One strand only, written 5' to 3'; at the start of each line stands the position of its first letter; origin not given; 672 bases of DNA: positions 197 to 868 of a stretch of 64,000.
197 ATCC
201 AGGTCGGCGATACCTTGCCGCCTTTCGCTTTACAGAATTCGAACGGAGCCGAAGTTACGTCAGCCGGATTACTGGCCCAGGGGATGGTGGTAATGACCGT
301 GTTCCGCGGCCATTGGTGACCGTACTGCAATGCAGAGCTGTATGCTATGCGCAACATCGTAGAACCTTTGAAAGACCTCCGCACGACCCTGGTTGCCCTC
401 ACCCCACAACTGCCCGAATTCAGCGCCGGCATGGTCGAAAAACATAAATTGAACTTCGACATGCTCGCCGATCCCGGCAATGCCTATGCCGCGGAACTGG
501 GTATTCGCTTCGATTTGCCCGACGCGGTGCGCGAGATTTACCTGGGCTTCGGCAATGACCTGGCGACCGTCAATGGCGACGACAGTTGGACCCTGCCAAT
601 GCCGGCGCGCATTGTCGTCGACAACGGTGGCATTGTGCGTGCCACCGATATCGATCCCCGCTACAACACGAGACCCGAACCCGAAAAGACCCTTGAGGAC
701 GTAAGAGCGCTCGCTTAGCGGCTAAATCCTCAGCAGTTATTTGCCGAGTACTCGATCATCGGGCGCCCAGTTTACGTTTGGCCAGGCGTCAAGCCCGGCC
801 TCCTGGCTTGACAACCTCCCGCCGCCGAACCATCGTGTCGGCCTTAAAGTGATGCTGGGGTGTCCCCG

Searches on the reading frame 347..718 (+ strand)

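Call 4: search_protein_families(library=pfam, proteins=[window:347-718:+])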
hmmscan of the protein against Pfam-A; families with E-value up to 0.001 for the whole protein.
window:347-718:+ (123 aa): 1 family
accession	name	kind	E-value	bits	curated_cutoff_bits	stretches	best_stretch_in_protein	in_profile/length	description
PF00578.27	AhpC-TSA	-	1.5e-06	28.6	26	1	3-99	50-123/124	AhpC/TSA family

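Call 5: search_protein_families(library=ncbifam, proteins=[window:347-718:+])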
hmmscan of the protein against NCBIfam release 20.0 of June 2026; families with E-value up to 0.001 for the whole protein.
window:347-718:+ (123 aa): 0 families
